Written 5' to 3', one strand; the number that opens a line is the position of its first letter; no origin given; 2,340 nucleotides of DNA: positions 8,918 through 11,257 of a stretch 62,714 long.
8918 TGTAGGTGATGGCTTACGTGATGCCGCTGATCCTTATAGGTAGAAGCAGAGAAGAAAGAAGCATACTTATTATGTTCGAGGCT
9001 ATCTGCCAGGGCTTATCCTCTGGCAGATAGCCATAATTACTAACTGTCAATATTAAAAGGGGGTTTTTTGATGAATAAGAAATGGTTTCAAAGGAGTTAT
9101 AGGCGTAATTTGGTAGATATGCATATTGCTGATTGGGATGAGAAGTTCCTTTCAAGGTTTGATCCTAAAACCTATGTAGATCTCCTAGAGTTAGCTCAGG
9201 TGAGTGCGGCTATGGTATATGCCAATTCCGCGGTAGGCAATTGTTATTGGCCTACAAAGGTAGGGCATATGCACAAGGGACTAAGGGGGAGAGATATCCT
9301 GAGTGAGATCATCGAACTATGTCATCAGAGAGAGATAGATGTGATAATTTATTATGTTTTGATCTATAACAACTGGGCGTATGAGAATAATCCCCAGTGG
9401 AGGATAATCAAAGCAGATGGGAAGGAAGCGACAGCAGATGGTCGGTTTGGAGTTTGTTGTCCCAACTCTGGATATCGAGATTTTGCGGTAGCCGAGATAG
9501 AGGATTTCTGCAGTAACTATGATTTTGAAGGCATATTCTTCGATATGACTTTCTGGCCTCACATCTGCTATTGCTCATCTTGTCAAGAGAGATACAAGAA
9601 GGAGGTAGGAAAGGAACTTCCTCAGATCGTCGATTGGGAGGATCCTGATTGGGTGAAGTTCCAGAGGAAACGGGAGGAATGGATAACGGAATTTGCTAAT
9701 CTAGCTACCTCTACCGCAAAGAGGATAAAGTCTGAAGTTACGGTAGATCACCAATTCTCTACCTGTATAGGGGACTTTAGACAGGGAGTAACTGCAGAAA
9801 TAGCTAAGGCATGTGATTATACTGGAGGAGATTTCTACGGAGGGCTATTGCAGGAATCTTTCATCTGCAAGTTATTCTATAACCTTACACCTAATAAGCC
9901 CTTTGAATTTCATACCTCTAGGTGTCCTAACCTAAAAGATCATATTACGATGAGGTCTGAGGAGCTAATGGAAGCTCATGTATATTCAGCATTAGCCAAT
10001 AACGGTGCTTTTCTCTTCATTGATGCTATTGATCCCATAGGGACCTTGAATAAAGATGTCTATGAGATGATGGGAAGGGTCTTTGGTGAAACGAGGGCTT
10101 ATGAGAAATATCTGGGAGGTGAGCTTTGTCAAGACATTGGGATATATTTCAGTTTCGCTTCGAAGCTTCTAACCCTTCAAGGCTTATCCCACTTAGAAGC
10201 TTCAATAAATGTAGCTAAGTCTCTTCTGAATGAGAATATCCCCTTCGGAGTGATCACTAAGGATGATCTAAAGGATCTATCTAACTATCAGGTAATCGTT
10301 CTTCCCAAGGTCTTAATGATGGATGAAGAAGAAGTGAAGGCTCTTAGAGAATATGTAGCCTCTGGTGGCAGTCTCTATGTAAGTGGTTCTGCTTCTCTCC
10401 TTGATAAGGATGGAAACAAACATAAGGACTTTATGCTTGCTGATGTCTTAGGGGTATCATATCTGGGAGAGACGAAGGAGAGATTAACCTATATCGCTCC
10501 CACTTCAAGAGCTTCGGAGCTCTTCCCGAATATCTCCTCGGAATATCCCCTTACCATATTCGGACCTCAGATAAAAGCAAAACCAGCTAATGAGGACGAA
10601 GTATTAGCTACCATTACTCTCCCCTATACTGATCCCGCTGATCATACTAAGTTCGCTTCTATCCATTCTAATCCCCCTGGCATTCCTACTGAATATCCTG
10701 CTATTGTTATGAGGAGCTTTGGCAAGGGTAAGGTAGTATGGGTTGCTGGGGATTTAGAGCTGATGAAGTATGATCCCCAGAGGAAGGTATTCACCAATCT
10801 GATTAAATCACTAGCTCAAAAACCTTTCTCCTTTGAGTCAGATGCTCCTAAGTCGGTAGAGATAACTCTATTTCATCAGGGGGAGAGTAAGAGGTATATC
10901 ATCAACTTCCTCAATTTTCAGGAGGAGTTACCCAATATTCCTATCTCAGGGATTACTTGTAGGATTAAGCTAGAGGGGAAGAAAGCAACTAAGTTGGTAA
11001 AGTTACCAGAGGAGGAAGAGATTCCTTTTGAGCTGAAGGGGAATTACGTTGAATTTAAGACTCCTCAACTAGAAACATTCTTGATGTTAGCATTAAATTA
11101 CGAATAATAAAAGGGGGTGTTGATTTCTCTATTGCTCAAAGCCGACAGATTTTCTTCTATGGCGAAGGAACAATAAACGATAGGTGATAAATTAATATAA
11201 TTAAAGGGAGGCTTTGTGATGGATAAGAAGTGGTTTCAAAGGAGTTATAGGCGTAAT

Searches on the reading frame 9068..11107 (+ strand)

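Call 85: search_protein_families(library=pfam, proteins=[window:9068-11107:+], max_evalue=0.00001)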
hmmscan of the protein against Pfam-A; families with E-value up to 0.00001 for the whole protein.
window:9068-11107:+ (679 aa): 5 families
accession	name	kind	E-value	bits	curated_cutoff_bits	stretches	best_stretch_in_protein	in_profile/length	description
PF14871.12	GHL6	-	2.5e-24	86.4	35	1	32-160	1-132/132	Hypothetical glycosyl hydrolase 6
PF08532.16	Glyco_hydro_42M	-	1.9e-12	47.6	25.8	1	385-564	38-189/207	Beta-galactosidase trimerisation domain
PF02638.21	GHL10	-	4.2e-09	36.4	27.9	1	50-226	46-225/311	Glycosyl hydrolase-like 10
PF22369.2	GLMA_2nd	-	4e-07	30.3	27.7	1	382-471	22-111/138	GLMA-like, second domain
PF01120.23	Alpha_L_fucos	-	1e-06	28.9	25.2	1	18-174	80-217/345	Alpha-L-fucosidase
